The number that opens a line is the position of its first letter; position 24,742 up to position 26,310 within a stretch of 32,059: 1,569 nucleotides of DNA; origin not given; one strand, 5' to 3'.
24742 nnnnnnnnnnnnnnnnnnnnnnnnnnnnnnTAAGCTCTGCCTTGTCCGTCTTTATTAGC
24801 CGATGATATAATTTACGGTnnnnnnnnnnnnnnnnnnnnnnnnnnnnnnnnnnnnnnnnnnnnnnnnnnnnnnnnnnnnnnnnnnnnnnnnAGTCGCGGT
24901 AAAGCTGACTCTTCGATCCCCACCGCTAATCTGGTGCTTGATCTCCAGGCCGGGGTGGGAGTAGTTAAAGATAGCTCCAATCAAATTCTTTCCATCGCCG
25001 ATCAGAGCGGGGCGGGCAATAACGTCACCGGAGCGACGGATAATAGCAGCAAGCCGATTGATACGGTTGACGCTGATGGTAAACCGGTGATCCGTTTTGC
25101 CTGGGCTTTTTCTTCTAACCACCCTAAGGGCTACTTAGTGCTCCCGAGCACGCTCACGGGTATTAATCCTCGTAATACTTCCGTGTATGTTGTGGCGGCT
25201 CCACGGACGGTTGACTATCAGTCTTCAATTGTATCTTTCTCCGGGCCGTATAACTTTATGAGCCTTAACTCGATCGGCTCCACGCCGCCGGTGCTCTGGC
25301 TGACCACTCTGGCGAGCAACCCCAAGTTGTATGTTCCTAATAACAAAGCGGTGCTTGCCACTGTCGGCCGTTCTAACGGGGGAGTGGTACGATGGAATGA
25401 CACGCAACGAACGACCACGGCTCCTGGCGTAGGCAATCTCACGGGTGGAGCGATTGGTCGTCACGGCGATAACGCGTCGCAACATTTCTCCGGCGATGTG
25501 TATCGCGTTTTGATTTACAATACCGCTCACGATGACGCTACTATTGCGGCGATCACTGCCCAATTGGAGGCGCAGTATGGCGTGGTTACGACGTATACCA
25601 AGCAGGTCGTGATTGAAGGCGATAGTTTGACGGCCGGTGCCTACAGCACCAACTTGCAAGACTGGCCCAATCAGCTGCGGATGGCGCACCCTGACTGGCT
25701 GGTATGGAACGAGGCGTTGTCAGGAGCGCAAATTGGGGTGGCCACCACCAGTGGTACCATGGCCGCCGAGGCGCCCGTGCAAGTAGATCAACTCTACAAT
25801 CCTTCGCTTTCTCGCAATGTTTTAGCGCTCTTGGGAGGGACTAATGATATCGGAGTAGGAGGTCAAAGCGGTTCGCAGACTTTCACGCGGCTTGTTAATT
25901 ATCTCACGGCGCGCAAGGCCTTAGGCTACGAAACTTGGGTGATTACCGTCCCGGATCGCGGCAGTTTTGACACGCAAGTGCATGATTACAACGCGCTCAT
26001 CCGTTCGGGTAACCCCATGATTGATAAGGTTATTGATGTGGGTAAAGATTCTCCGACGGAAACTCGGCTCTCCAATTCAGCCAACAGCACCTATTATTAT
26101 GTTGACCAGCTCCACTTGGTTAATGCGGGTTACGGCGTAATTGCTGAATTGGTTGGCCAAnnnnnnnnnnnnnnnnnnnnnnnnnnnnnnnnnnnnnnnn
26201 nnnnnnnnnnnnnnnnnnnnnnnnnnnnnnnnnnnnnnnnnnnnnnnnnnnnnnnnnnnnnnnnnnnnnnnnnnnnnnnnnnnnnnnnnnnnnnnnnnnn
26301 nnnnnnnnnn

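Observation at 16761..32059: A 15-kb locus of wall-anchored, glycan-active and adhesin-like giant proteins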

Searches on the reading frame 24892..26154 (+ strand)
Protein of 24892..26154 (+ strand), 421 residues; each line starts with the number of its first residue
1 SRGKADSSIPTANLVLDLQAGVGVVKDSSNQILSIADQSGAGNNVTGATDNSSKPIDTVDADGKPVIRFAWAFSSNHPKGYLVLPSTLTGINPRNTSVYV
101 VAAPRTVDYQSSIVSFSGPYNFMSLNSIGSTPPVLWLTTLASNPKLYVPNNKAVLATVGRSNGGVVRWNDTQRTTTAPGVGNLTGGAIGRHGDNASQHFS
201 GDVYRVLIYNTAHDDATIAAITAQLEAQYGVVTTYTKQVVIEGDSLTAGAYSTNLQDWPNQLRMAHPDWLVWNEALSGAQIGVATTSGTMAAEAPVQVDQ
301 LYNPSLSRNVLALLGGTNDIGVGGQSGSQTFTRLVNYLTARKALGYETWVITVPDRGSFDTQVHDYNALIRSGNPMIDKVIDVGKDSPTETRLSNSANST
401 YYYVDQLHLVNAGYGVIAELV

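Call 38: find_homologous_proteins(query=window:24892-26154:+, max_evalue=0.001)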
Query window:24892-26154:+ (421 aa): 8 proteins with E <= 0.001 among 8000 candidates.
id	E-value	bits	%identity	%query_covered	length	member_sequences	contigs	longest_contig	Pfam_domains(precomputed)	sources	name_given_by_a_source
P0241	9.5e-275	929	100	100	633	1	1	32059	PF24146.3,PF13472.13,PF00041.28,PF16656.12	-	-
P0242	2.3e-97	345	45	98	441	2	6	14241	PF13472.13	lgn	-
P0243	3.1e-25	107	29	95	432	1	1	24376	PF13472.13,PF00657.29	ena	-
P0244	5.1e-16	77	31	61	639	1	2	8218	PF13472.13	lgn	-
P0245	6.1e-13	67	27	97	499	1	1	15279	PF13472.13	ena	-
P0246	4.7e-8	51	26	97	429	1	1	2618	PF13472.13,PF00657.29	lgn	-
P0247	7.3e-8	50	31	43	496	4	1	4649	PF13472.13,PF00657.29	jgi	jgi:lysophospholipase L1-like esterase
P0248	6.8e-7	47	31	40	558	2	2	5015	PF13472.13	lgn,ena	-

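Call 40: find_encoding_contigs(protein=P0242, flank=10000, max_places=3)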
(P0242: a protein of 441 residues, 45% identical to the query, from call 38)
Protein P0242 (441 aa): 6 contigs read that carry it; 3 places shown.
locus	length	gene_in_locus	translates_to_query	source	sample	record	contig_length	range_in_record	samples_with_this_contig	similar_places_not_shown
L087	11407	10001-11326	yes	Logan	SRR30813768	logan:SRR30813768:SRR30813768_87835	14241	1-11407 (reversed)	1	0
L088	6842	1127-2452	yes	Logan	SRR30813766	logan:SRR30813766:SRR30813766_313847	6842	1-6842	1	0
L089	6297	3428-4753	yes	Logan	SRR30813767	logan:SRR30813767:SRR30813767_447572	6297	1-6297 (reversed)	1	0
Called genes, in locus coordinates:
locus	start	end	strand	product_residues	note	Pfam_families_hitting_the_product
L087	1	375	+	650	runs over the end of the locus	-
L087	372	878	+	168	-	-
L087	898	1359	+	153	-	-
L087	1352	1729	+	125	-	-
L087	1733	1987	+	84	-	-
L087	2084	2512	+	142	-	-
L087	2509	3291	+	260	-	-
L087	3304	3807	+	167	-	-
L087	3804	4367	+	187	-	-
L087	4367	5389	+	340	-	-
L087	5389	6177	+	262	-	-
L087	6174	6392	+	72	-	-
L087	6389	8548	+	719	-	-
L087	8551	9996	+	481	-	PF13229:Beta_helix (weak)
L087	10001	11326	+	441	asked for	PF13472:Lipase_GDSL_2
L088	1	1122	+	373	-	?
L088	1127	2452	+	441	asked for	PF13472:Lipase_GDSL_2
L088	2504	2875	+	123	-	-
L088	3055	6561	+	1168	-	-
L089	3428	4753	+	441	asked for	PF13472:Lipase_GDSL_2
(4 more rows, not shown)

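Call 41: find_encoding_contigs(protein=P0243, flank=10000, max_places=2)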
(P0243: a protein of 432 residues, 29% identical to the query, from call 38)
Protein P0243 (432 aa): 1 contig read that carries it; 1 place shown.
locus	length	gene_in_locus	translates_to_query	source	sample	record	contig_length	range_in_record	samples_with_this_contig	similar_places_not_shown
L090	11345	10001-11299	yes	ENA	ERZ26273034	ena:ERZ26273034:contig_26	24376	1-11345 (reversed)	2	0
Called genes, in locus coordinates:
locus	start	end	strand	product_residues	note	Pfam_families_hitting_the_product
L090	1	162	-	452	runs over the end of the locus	PF01408:GFO_IDH_MocA, PF22725:GFO_IDH_MocA_C3 (faint), PF19051:GFO_IDH_MocA_C2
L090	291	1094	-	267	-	-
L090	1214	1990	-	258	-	PF00005:ABC_tran, PF13304:AAA_21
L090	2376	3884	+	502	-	-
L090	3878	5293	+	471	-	PF06074:Portal_Mu, PF21919:P23-45_portal_barrel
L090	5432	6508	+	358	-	-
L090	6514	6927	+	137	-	-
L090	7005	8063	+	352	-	-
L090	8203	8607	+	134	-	-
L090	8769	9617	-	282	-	PF13578:Methyltransf_24 (weak)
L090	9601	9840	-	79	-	-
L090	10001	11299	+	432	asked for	PF00657:Lipase_GDSL (weak), PF13472:Lipase_GDSL_2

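Call 46: search_protein_families(library=phrogs, proteins=[L087:372-875:+, L087:898-1356:+, L087:2509-3288:+, L087:3304-3804:+, L087:3804-4364:+, L087:4367-5386:+, L087:5389-6174:+, L087:6389-8545:+, L087:8551-9993:+, L088:3055-6558:+], max_evalue=0.01)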
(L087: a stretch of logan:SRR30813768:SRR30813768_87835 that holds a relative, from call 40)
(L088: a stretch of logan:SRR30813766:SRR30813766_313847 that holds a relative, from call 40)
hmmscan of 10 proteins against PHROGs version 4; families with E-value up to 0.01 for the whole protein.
L087:372-875:+ (168 aa): 1 family
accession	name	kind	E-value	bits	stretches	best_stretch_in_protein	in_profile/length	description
phrog_20029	-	unknown function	0.0075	17.4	0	4-39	24-59/65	-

L087:898-1356:+ (153 aa): 0 families

L087:2509-3288:+ (260 aa): 0 families

L087:3304-3804:+ (167 aa): 0 families

L087:3804-4364:+ (187 aa): 0 families

L087:4367-5386:+ (340 aa): 10 families
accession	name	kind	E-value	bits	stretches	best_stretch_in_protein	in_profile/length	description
phrog_8462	-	tail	3.8e-07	30.2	1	9-128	15-145/672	tail length tape measure protein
phrog_13674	-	tail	1.3e-06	28.3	1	12-97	35-130/764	tail length tape measure protein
phrog_2854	-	tail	4.4e-06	26.7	1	16-100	37-120/855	tail length tape measure protein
phrog_9570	-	tail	5e-06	26.7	1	19-124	61-168/689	tail length tape measure protein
phrog_13338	-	unknown function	6.8e-06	25.6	1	23-124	32-129/903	-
phrog_4704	-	tail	8.4e-05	22.4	1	3-266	8-109/625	tail length tape measure protein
phrog_9483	-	tail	0.00028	20.5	1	6-124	7-134/657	tail length tape measure protein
phrog_8125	-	tail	0.00057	20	1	16-123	60-162/578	tail length tape measure protein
phrog_2276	-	tail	0.00065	19.5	1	18-123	46-169/673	tail length tape measure protein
phrog_3824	-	unknown function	0.00075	19.5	1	22-123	46-148/750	-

L087:5389-6174:+ (262 aa): 0 families

L087:6389-8545:+ (719 aa): 0 families

L087:8551-9993:+ (481 aa): 0 families

L088:3055-6558:+ (1168 aa): 0 families

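Call 82: search_protein_families(library=pfam, proteins=[L087:8551-9993:+, L087:6389-8545:+, L088:3055-6558:+, L088:2504-2872:+], max_evalue=0.01)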
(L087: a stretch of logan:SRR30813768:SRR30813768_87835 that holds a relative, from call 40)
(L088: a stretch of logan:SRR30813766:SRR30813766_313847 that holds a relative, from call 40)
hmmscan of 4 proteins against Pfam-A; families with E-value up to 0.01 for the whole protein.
L087:8551-9993:+ (481 aa): 1 family
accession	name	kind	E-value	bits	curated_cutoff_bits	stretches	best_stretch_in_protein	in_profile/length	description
PF13229.12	Beta_helix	-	2.7e-08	34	25.9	2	232-366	18-149/158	Right handed beta helix region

L087:6389-8545:+ (719 aa): 0 families

L088:3055-6558:+ (1168 aa): 0 families

L088:2504-2872:+ (123 aa): 0 families

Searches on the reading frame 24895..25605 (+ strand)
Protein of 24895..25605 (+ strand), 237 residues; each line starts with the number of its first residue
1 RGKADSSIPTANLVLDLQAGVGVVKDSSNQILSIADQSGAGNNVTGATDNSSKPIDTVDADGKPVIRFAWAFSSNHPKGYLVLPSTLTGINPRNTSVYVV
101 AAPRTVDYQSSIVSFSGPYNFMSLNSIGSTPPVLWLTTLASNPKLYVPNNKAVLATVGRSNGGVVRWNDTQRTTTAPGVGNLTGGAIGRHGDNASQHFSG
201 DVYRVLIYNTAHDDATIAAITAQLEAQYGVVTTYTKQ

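Call 30: search_protein_families(library=pfam, proteins=[window:24895-25605:+], max_evalue=1)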
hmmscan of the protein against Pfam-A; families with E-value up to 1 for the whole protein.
window:24895-25605:+ (237 aa): 0 families

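Call 74: search_solved_structures(query=A6, max_evalue=10)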
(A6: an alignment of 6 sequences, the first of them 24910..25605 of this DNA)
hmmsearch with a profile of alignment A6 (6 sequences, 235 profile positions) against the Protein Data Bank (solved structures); distinct sequences matched with E-value up to 10: 5.
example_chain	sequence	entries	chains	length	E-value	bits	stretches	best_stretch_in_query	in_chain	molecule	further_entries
8bhg_A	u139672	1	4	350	0.096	16.1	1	133-184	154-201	Gamma-aminobutyric acid receptor subunit alpha-5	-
8bej_A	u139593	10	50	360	0.098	16.1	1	133-184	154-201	Gamma-aminobutyric acid receptor subunit alpha-5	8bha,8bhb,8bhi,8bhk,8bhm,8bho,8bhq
8bgi_A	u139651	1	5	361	0.17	15.3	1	133-184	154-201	Gamma-aminobutyric acid receptor subunit alpha-5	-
6a96_A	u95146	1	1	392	0.35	14.3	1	133-184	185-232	Gamma-aminobutyric acid receptor subunit alpha-5,Gamma-aminobutyric acid receptor subunit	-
9haa_A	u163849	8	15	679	0.54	13.7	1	133-184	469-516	Green fluorescent protein,Gamma-aminobutyric acid receptor subunit alpha-5 | Green fluorescent protein,Gamma-aminobutyric acid receptor subunit alpha-5,Gamma-am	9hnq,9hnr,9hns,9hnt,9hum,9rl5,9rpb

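Call 75: search_protein_families(library=pfam, alignment_id=A6, max_evalue=1)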
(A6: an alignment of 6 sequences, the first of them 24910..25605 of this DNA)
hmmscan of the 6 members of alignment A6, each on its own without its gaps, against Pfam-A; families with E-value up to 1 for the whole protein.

A. member 1, window:24910-25605:+ (232 aa): 0 families

B. families by the number of members that match (of 6 scanned): 2 families
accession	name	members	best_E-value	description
PF13385.13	Laminin_G_3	1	0.00083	Concanavalin A-like lectin/glucanases superfamily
PF25658.1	FV_peptidase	1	0.21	Putative filamentous viruses peptidase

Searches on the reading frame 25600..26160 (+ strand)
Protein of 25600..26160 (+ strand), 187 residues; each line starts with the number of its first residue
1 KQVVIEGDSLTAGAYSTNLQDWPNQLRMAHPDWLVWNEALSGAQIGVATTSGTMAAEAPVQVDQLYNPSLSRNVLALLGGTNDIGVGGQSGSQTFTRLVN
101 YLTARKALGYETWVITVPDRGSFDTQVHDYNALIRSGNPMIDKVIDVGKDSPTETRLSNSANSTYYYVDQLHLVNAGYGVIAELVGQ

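Call 49: search_solved_structures(query=window:25600-26160:+, max_evalue=1, show_alignments=3)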
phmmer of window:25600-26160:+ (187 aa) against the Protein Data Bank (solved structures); distinct sequences matched with E-value up to 1: 1.
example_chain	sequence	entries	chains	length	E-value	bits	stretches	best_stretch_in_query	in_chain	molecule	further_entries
3n0w_A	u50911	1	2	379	0.46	13.6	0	77-125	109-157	ABC branched chain amino acid family transporter, periplasmic ligand binding protein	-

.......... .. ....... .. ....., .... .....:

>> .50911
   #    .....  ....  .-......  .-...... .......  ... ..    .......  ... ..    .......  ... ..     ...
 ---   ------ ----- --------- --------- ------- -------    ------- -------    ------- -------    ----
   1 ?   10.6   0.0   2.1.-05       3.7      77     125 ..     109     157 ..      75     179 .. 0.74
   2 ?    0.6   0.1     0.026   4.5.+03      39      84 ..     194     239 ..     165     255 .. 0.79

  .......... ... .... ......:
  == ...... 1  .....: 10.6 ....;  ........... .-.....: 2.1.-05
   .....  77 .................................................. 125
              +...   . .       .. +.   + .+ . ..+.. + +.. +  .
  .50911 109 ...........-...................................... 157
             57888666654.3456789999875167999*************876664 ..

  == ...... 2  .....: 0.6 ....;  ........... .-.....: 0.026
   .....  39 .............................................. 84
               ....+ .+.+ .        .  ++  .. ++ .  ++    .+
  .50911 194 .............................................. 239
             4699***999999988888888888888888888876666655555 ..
